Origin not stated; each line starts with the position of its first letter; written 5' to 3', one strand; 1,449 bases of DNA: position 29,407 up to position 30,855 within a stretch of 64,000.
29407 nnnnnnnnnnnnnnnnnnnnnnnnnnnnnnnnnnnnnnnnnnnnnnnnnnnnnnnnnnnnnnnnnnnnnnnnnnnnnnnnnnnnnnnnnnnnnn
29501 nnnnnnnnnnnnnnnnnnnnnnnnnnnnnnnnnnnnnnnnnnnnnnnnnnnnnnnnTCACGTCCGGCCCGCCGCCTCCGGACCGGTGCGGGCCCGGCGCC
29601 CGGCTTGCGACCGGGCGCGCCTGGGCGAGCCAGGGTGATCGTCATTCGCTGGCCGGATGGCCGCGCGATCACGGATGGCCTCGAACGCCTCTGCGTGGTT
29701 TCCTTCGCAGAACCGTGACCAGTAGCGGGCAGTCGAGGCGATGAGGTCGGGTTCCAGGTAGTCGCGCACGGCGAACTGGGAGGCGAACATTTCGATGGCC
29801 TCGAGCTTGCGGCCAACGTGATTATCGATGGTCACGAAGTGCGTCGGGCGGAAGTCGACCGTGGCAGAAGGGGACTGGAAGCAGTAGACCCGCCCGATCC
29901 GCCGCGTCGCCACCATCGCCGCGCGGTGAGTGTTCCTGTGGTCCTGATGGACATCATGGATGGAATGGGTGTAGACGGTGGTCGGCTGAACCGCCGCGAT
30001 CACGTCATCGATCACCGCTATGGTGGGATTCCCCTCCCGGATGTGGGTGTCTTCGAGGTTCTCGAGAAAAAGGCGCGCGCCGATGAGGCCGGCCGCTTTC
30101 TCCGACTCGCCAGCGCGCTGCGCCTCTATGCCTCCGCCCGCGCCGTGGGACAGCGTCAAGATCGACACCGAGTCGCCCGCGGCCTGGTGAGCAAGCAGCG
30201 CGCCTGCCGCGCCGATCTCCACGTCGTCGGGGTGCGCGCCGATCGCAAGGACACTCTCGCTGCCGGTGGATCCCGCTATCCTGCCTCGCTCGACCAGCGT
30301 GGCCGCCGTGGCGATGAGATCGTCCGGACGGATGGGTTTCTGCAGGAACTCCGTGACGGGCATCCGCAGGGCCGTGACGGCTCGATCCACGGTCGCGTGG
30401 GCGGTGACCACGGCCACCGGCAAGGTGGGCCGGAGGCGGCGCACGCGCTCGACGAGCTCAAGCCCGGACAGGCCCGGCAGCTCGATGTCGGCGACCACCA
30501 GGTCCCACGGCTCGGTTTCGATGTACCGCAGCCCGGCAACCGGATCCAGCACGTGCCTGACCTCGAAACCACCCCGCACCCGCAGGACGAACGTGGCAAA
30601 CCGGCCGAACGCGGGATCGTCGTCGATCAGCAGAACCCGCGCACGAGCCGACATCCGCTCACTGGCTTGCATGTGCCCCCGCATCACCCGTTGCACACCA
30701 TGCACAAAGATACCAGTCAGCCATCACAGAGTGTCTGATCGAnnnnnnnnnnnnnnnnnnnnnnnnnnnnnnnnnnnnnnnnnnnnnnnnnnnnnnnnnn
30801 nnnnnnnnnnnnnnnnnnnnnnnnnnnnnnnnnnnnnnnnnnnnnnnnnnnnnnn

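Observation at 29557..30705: Response-regulator receiver domain fused to a PIG-L deacetylase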

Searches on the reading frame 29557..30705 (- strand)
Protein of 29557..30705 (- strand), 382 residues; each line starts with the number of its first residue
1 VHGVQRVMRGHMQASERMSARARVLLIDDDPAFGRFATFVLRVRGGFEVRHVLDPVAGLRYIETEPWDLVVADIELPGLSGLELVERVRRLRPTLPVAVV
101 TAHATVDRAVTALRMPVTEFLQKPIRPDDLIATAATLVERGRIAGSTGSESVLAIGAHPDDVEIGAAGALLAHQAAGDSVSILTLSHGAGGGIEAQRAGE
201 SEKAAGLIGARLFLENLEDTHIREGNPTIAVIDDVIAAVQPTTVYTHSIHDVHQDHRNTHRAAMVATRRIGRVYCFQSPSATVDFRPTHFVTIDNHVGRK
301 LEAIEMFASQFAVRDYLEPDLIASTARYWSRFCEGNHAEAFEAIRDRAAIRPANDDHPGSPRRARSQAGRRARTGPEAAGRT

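Call 3: search_protein_families(library=pfam, proteins=[window:29557-30705:-], max_evalue=0.01)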
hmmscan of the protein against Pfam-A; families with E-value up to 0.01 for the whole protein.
window:29557-30705:- (382 aa): 2 families
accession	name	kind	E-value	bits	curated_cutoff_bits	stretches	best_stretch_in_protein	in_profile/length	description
PF00072.30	Response_reg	-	1e-22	80.8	30.2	1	24-133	1-109/111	Response regulator receiver domain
PF02585.22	PIG-L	-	2.4e-22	80.2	28.2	1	153-266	1-128/129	GlcNAc-PI de-N-acetylase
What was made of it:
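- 29557..30672 (-): REC-PIG-L gene (371 aa from the ATG at 30672; the longest ORF starts at a GTG at 30705). Pfam domains call 3.
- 30307..30636 (-): Receiver (REC) domain. Phospho-acceptor D62 is the codon at 30487-30489. Acid pocket D18/D19, T90, F109 and K112-P113 are present. PF00072 E 1e-22 (call 3).
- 29668..30255 (-): PIG-L/LmbE zinc de-N-acetylase domain (AHPDD 146-150, HQDH 242-245). It is joined to REC by the continuous helix alpha5 (residues 116-137). PF02585 E 2.4e-22 (call 3).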

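Call 4: search_protein_families(library=ncbifam, proteins=[window:29557-30705:-], max_evalue=0.01)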
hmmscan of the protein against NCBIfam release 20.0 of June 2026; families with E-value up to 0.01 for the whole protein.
window:29557-30705:- (382 aa): 97 families (the best 25 are shown)
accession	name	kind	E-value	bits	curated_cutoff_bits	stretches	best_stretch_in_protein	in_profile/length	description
TIGR04001.1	thiol_BshB1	equivalog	1.6e-20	73.8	182.5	1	152-315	4-183/226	bacillithiol biosynthesis deacetylase BshB1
NF047793.1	ResRegPgtA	equivalog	1.5e-18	66.9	650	1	20-140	4-124/414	two-component system response regulator PgtA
NF006900.1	PRK09390.1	equivalog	2.2e-18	66.6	255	1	18-140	1-122/203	response regulator FixJ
TIGR01818.1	ntrC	equivalog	1.6e-17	63.4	558.6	1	24-138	1-114/463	nitrogen regulation protein NR(I)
NF011695.0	PRK15115.1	equivalog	4.3e-17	62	763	1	20-139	5-123/445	two-component system response regulator GlrR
NF012023.0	PRK15479.1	equivalog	2.2e-16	60.1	337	1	23-141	2-119/224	transcriptional regulator TctD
NF051870.1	NAssimRespRegNtrX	equivalog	2.9e-14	52.8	600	1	23-141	3-122/452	nitrogen assimilation response regulator NtrX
NF041734.1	resp_reg_RppA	equivalog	4.6e-14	52.3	250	1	23-140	2-120/229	two-component system response regulator RppA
NF045505.1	RR_RssB_Pseudo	equivalog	5.3e-14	52.1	700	1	20-126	4-109/394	two-component system response regulator RssB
NF041946.1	LuxO_transreg_Vib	equivalog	6.6e-14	51.6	800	1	52-138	26-112/463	quorum-sensing sigma-54 dependent transcriptional regulator LuxO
NF008296.0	PRK11083.1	equivalog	9.5e-14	51.3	273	1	21-143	3-123/228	two-component system response regulator CreB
NF040689.1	MtrAB_MtrA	equivalog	1.6e-13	50.5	300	1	24-140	1-115/219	MtrAB system response regulator MtrA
NF007005.1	PRK09468.1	equivalog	2.4e-13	50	331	1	21-141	3-122/237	osmolarity response regulator transcription factor OmpR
NF045991.1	RespRegCtrARhodob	equivalog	3.6e-13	49.8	350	1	23-143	2-121/224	response regulator transcription factor CtrA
NF046022.1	RespRegCpdRBruc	equivalog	4.5e-13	49.2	180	1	22-138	2-117/120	cell cycle two-component system response regulator CpdR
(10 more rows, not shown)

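Call 7: find_homologous_proteins(query=window:29557-30705:-, max_evalue=0.00001)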
Query window:29557-30705:- (382 aa): 2334 proteins with E <= 0.00001 among 8000 candidates; the best 120 are listed.
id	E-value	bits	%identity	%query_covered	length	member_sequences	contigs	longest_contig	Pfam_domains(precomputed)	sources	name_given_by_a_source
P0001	7.4e-235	797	99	97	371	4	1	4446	PF02585.23,PF00072.31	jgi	jgi:two-component system, NtrC family, response regulator HydG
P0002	1.8e-205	700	87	97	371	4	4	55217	PF02585.23,PF00072.31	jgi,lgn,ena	-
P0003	7.5e-189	646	84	93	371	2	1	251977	PF02585.23,PF00072.31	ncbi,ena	-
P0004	2.5e-177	608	77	97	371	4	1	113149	PF02585.23,PF00072.31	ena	-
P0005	3.8e-160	551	72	91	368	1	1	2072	PF02585.23,PF00072.31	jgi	jgi:two-component system, NtrC family, response regulator HydG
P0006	3.8e-159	548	74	90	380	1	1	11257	PF02585.23,PF00072.31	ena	-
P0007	1.1e-154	533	73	89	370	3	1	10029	PF02585.23,PF00072.31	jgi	jgi:LmbE family N-acetylglucosaminyl deacetylase/ActR/RegA family two-component response regulator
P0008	2.7e-153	529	72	89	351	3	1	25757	PF02585.23,PF00072.31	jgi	jgi:two-component system, NtrC family, response regulator HydG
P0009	7.8e-153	527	69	90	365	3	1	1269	PF02585.23,PF00072.31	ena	-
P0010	8.7e-153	527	75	85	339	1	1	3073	PF02585.23,PF00072.31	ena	-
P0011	3.4e-152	525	70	89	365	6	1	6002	PF02585.23,PF00072.31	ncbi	-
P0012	2.3e-151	522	68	94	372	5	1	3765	PF02585.23,PF00072.31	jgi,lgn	jgi:LmbE family N-acetylglucosaminyl deacetylase/CheY-like chemotaxis protein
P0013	4.8e-151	521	69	94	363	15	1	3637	PF02585.23,PF00072.31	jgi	-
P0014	8.4e-151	520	70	87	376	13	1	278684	PF02585.23,PF00072.31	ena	-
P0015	9.5e-151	520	68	95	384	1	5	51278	PF02585.23,PF00072.31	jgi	jgi:LmbE family N-acetylglucosaminyl deacetylase/AmiR/NasT family two-component response regulator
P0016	1.3e-150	520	72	87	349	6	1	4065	PF02585.23,PF00072.31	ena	-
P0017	1.3e-150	520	69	90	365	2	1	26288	PF02585.23,PF00072.31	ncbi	-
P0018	2.6e-150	519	70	89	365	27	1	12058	PF02585.23,PF00072.31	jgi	jgi:LmbE family N-acetylglucosaminyl deacetylase/ActR/RegA family two-component response regulator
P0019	4.5e-150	518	71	87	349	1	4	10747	PF02585.23,PF00072.31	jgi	jgi:two-component system response regulator HydG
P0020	8.0e-150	517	69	91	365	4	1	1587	PF02585.23,PF00072.31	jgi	jgi:two-component system, NtrC family, response regulator HydG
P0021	1.6e-149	516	68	93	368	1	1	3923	PF02585.23,PF00072.31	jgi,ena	-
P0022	3.8e-149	515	68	93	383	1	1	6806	PF02585.23,PF00072.31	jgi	jgi:LmbE family N-acetylglucosaminyl deacetylase/CheY-like chemotaxis protein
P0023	5.2e-149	514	70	87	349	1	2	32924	PF02585.23,PF00072.31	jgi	jgi:two-component system response regulator HydG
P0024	5.9e-149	514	69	89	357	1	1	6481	PF02585.23,PF00072.31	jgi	jgi:LmbE family N-acetylglucosaminyl deacetylase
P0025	9.5e-149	514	69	89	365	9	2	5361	PF02585.23,PF00072.31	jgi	jgi:LmbE family N-acetylglucosaminyl deacetylase/CheY-like chemotaxis protein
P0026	9.6e-149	514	71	87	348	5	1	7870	PF02585.23,PF00072.31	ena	-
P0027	1.3e-148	513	71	88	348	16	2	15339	PF02585.23,PF00072.31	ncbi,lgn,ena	-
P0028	1.5e-148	513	68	89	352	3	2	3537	PF02585.23,PF00072.31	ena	-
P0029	1.6e-148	513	69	89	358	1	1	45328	PF02585.23,PF00072.31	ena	-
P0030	4.7e-148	511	72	86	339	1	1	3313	PF02585.23,PF00072.31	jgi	jgi:two-component system response regulator HydG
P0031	8.5e-148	510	69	89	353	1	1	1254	PF02585.23,PF00072.31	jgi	jgi:two-component system response regulator HydG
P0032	9.7e-148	510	68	90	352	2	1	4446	PF02585.23,PF00072.31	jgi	jgi:two-component system, NtrC family, response regulator HydG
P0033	1.8e-147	509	65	96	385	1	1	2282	PF02585.23,PF00072.31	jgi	jgi:two-component system response regulator HydG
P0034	2.3e-147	509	69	89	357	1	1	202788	PF02585.23,PF00072.31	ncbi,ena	-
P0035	2.6e-147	509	71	87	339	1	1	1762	PF02585.23,PF00072.31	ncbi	-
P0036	4.2e-147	508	68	90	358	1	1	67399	PF02585.23,PF00072.31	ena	-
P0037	4.2e-147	508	66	94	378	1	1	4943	PF02585.23,PF00072.31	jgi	jgi:two-component system response regulator HydG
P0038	4.7e-147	508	70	89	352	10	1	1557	PF02585.23,PF00072.31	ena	-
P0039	5.4e-147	508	69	90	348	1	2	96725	PF02585.23,PF00072.31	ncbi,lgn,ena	-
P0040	5.8e-147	508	71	88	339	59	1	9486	PF02585.23,PF00072.31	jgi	jgi:two-component system response regulator HydG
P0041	7.1e-147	507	69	90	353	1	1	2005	PF02585.23,PF00072.31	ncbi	-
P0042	7.3e-147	507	68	87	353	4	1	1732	PF02585.23,PF00072.31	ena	-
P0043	8.4e-147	507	68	90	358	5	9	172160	PF02585.23,PF00072.31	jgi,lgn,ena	jgi:LmbE family N-acetylglucosaminyl deacetylase/ActR/RegA family two-component response regulator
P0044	1.1e-146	507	73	81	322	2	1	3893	PF02585.23,PF00072.31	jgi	-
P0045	2.1e-146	506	68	90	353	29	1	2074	PF02585.23,PF00072.31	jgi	jgi:LmbE family N-acetylglucosaminyl deacetylase/CheY-like chemotaxis protein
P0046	2.1e-146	506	70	88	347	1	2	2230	PF02585.23,PF00072.31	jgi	jgi:two-component system, NtrC family, response regulator HydG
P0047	2.2e-146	506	70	88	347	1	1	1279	PF02585.23,PF00072.31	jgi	jgi:two-component system, NtrC family, response regulator HydG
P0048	2.7e-146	505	66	92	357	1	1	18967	PF02585.23,PF00072.31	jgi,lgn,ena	-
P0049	2.9e-146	505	67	92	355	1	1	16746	PF02585.23,PF00072.31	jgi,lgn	jgi:LmbE family N-acetylglucosaminyl deacetylase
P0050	3.2e-146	505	67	89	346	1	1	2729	PF02585.23,PF00072.31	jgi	jgi:two-component system, NtrC family, response regulator HydG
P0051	4.4e-146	505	67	90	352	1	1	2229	PF02585.23,PF00072.31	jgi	jgi:two-component system response regulator HydG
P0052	4.5e-146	505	68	90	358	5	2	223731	PF02585.23,PF00072.31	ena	-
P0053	5.2e-146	505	68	89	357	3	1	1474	PF02585.23,PF00072.31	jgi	jgi:LmbE family N-acetylglucosaminyl deacetylase/CheY-like chemotaxis protein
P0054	5.9e-146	504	69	88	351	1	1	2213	PF02585.23,PF00072.31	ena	-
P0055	6.9e-146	504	68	90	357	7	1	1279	PF02585.23,PF00072.31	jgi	jgi:two-component system, NtrC family, response regulator HydG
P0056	1.1e-145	504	71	86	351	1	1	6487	PF02585.23,PF00072.31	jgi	jgi:two-component system, NtrC family, response regulator HydG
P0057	1.1e-145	503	67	90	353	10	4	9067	PF02585.23,PF00072.31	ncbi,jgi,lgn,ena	jgi:two-component system response regulator HydG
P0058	1.3e-145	503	69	87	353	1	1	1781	PF02585.23,PF00072.31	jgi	jgi:two-component system, NtrC family, response regulator HydG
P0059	1.5e-145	503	67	90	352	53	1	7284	PF02585.23,PF00072.31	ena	-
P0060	1.9e-145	503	69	87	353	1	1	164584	PF02585.23,PF00072.31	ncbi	-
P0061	2.3e-145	502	69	88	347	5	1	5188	PF02585.23,PF00072.31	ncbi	-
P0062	2.9e-145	502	67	89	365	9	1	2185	PF02585.23,PF00072.31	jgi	jgi:LmbE family N-acetylglucosaminyl deacetylase/CheY-like chemotaxis protein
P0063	3.2e-145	502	67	90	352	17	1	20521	PF02585.23,PF00072.31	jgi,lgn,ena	jgi:LmbE family N-acetylglucosaminyl deacetylase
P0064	3.6e-145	502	69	87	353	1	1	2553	PF02585.23,PF00072.31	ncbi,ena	-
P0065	4.4e-145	502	67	90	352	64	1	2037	PF02585.23,PF00072.31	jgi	-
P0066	5.0e-145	501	69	90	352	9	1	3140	PF02585.23,PF00072.31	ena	-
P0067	7.3e-145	501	67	90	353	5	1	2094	PF02585.23,PF00072.31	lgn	-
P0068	2.3e-144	499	67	89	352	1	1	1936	PF02585.23,PF00072.31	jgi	jgi:LmbE family N-acetylglucosaminyl deacetylase/CheY-like chemotaxis protein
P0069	2.5e-144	499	68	90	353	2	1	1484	PF02585.23,PF00072.31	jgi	jgi:two-component system response regulator HydG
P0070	2.5e-144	499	70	88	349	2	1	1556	PF02585.23,PF00072.31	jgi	jgi:LmbE family N-acetylglucosaminyl deacetylase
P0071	2.7e-144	499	69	90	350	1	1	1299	PF02585.23,PF00072.31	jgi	jgi:LmbE family N-acetylglucosaminyl deacetylase/CheY-like chemotaxis protein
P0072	3.0e-144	499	68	89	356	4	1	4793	PF02585.23,PF00072.31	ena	-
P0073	3.5e-144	499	68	89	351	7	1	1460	PF02585.23,PF00072.31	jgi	jgi:LmbE family N-acetylglucosaminyl deacetylase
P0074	4.6e-144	498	67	89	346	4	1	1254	PF02585.23,PF00072.31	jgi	jgi:LmbE family N-acetylglucosaminyl deacetylase/CheY-like chemotaxis protein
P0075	5.0e-144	498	67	89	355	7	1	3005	PF02585.23,PF00072.31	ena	-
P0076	6.0e-144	498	67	89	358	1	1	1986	PF02585.23,PF00072.31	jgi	jgi:two-component system, NtrC family, response regulator HydG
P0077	1.9e-143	496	69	88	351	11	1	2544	PF02585.23,PF00072.31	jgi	jgi:LmbE family N-acetylglucosaminyl deacetylase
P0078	3.5e-143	495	67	87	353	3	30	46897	PF02585.23,PF00072.31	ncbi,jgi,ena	jgi:LmbE family N-acetylglucosaminyl deacetylase/ActR/RegA family two-component response regulator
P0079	5.5e-143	495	66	89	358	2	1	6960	PF02585.23,PF00072.31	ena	-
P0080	6.1e-143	494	69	86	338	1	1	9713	PF02585.23,PF00072.31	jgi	jgi:LmbE family N-acetylglucosaminyl deacetylase/CheY-like chemotaxis protein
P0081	6.6e-143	494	69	86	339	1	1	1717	PF02585.23,PF00072.31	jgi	jgi:two-component system, NtrC family, response regulator HydG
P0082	8.6e-143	494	68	87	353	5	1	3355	PF02585.23,PF00072.31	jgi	jgi:two-component system response regulator HydG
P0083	9.7e-143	494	68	88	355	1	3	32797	PF02585.23,PF00072.31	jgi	jgi:two-component system response regulator HydG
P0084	9.9e-143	494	68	90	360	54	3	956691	PF02585.23,PF00072.31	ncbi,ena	-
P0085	1.1e-142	494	70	86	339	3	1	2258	PF02585.23,PF00072.31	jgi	jgi:two-component system, NtrC family, response regulator HydG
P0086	1.2e-142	494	70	86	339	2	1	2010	PF02585.23,PF00072.31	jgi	jgi:two-component system, NtrC family, response regulator HydG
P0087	1.5e-142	493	68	89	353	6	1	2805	PF02585.23,PF00072.31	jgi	-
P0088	1.6e-142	493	67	90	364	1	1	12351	PF02585.23,PF00072.31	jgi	jgi:two-component system response regulator HydG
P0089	1.6e-142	493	69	88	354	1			PF02585.23,PF00072.31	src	-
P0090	1.8e-142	493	68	89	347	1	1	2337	PF02585.23,PF00072.31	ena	-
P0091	3.9e-142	492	70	88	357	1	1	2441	PF02585.23,PF00072.31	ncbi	-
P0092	4.0e-142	492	70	88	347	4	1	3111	PF02585.23,PF00072.31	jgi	-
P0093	4.2e-142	492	64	92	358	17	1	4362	PF02585.23,PF00072.31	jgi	jgi:two-component system, NtrC family, response regulator HydG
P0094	4.3e-142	492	68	89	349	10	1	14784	PF02585.23,PF00072.31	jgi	jgi:two-component system, NtrC family, response regulator HydG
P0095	4.9e-142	491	69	86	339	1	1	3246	PF02585.23,PF00072.31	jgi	jgi:two-component system response regulator HydG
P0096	5.0e-142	491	69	89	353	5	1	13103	PF02585.23,PF00072.31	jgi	jgi:two-component system, NtrC family, response regulator HydG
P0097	5.7e-142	491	68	90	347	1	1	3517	PF02585.23,PF00072.31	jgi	-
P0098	1.6e-141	490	67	90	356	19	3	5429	PF02585.23,PF00072.31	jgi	jgi:two-component system, NtrC family, response regulator HydG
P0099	1.8e-141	490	67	90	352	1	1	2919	PF02585.23,PF00072.31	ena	-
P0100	2.1e-141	489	69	86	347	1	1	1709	PF02585.23,PF00072.31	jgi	jgi:two-component system, NtrC family, response regulator HydG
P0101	2.6e-141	489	69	86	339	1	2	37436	PF02585.23,PF00072.31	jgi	jgi:LmbE family N-acetylglucosaminyl deacetylase/CheY-like chemotaxis protein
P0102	2.6e-141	489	68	86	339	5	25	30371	PF02585.23,PF00072.31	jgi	jgi:two-component system response regulator HydG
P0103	3.3e-141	489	69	88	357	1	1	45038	PF02585.23,PF00072.31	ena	-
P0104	3.5e-141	489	68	88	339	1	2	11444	PF02585.23,PF00072.31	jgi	jgi:two-component system response regulator HydG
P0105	4.0e-141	489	69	88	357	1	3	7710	PF02585.23,PF00072.31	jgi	jgi:two-component system, NtrC family, response regulator HydG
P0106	4.9e-141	488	66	94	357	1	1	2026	PF02585.23,PF00072.31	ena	-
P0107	6.4e-141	488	69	87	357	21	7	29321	PF02585.23,PF00072.31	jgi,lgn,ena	jgi:LmbE family N-acetylglucosaminyl deacetylase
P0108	9.3e-141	487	68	89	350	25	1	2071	PF02585.23,PF00072.31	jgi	jgi:two-component system, NtrC family, response regulator HydG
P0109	1.1e-140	487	68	86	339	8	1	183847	PF02585.23,PF00072.31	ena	-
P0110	2.0e-140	486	66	88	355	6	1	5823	PF02585.23,PF00072.31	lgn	-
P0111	2.2e-140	486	67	92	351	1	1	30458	PF02585.23,PF00072.31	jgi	jgi:two-component system response regulator HydG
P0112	2.3e-140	486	69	87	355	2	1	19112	PF02585.23,PF00072.31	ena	-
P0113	2.5e-140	486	67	85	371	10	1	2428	PF02585.23,PF00072.31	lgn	-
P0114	3.1e-140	486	66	87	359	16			PF02585.23,PF00072.31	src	-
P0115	3.7e-140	485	69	88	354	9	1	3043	PF02585.23,PF00072.31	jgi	jgi:two-component system response regulator HydG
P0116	4.3e-140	485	65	92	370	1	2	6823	PF02585.23,PF00072.31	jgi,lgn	jgi:LmbE family N-acetylglucosaminyl deacetylase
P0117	4.8e-140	485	67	88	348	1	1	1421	PF02585.23,PF00072.31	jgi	-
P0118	5.1e-140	485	68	88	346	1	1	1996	PF02585.23,PF00072.31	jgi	jgi:two-component system, NtrC family, response regulator HydG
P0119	7.2e-140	484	69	88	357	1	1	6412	PF02585.23,PF00072.31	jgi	jgi:LmbE family N-acetylglucosaminyl deacetylase/CheY-like chemotaxis protein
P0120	9.7e-140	484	68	88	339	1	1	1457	PF02585.23,PF00072.31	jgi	jgi:two-component system, NtrC family, response regulator HydG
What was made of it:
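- Family size: 2,334 homologues with E <= 1e-5, and the top 120 all carry PF00072 + PF02585 (call 7). More than 2,000 independent homologues share the same two-domain ORF (call 7).
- Tried and rejected: Considered and rejected (call 7).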

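Call 11: find_related_loci(query=A1, collection=genome_contigs, flank=10000)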
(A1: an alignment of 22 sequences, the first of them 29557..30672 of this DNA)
Query A1 (371 aa) in genome_contigs; peptide patterns used: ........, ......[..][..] (x = any residue, [..] = any of these).
600 stretches matched a pattern (row limit reached: there are more); 544 encode a relative of the query (tblastn E <= 1e-3); the best 80 are kept; 80 distinct loci.
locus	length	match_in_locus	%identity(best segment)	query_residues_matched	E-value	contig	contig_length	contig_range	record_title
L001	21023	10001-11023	68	1-341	6e-151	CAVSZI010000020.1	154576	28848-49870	MAG: uncultured Actinomycetes bacterium isolate MFD05502.bin.1.143 genome assembly, contig: contig_7572, whole genome sh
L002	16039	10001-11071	58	12-365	2e-134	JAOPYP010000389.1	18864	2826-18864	MAG: Actinomycetes bacterium isolate RYN_230 scaffold_1251490, whole genome shotgun sequence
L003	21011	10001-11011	62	1-337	2e-134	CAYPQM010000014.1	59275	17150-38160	MAG TPA_asm: uncultured Streptosporangiaceae bacterium isolate binchicken_co241_145 genome assembly, contig: NODE_478_le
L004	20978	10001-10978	61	12-337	4e-129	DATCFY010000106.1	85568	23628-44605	MAG TPA_asm: Streptosporangiaceae bacterium isolate SMAG_U7792 k141_382823, whole genome shotgun sequence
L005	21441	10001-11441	58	1-339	3e-120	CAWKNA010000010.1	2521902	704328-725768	MAG: uncultured Actinomycetota bacterium isolate MFD00991.bin.1.80 genome assembly, contig: contig_8725, whole genome sh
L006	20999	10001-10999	52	7-339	2e-105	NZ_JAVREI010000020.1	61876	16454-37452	Blastococcus goldschmidtiae strain DSM 46792 NODE_20_length_61876_cov_28.913003, whole genome shotgun sequence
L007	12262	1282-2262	53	8-336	5e-104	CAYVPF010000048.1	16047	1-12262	MAG TPA_asm: uncultured Acidimicrobiaceae bacterium isolate binchicken_co241_384 genome assembly, contig: NODE_3523_leng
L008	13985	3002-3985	51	12-337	7e-102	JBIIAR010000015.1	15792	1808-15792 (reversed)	MAG: Microbacteriaceae bacterium isolate ME2000-06-06pf_3300042549_group1_bin129 Rohwer_bin135_scaffold_2327_c1, whole g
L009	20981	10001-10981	52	12-341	1e-99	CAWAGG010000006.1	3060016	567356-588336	MAG: uncultured Actinomycetota bacterium isolate MFD04944.bin.2.174 genome assembly, contig: contig_9349, whole genome s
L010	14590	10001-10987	52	13-339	3e-98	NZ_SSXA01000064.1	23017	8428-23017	Blastococcus sp. KM273128 scaffold_63, whole genome shotgun sequence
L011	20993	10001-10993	50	10-339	4e-98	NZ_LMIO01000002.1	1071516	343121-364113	Leifsonia sp. Root227 contig_2, whole genome shotgun sequence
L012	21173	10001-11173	47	10-370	5e-97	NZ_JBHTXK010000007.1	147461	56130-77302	Leifsonia sp. NPDC056665 NPDC056665_T14_F6.ctg-0007, whole genome shotgun sequence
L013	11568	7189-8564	52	12-338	2e-96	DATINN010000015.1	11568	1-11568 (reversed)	MAG TPA_asm: Mycobacteriales bacterium isolate SMAG_U15797 k141_371293, whole genome shotgun sequence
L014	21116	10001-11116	48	12-359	4e-96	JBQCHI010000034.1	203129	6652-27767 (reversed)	MAG: Protaetiibacter sp. isolate bin715 k141_886841, whole genome shotgun sequence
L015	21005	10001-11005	49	12-345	1e-94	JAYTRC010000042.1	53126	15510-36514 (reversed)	MAG: Lacisediminihabitans sp. isolate GFS_4729 GFS_4729_41, whole genome shotgun sequence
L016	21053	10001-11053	46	5-357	8e-94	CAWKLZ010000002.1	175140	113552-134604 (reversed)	MAG: uncultured Solirubrobacterales bacterium isolate MFD05442.bin.2.280 genome assembly, contig: contig_16237, whole ge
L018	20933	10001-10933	53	29-337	3e-93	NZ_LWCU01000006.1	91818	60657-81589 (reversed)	Microbacterium sp. H83 contig_14, whole genome shotgun sequence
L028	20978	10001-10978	50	9-334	1e-88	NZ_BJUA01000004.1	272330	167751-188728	Cellulomonas persica strain NBRC 101101 sequence04, whole genome shotgun sequence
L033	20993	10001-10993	45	6-335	6e-84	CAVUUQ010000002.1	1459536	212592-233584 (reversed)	MAG: uncultured Actinomycetes bacterium isolate MFD01213.bin.1.109 genome assembly, contig: contig_250, whole genome sho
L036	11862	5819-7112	43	1-351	9e-81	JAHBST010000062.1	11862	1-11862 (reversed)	MAG: Cryobacterium sp. isolate ACE_ACT7 ACT7_62, whole genome shotgun sequence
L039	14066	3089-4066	45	12-344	4e-80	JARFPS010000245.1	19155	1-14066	MAG: Miltoncostaea sp. isolate MAG_Ve_Sed_04 k141_5696050, whole genome shotgun sequence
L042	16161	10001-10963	40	12-334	6e-76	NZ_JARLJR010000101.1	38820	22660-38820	MAG: Legionella sp. isolate MAG_CO105 MetaCoAG_Bin_105_Oxic_k141_1432254, whole genome shotgun sequence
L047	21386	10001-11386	48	10-335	2e-71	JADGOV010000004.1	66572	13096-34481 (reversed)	MAG: Frankiaceae bacterium isolate Chersky.23_6 contig-100_6, whole genome shotgun sequence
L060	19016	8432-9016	42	140-334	2e-38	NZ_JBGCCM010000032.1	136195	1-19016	Catenulispora sp. GAS73 Ga0573037_032, whole genome shotgun sequence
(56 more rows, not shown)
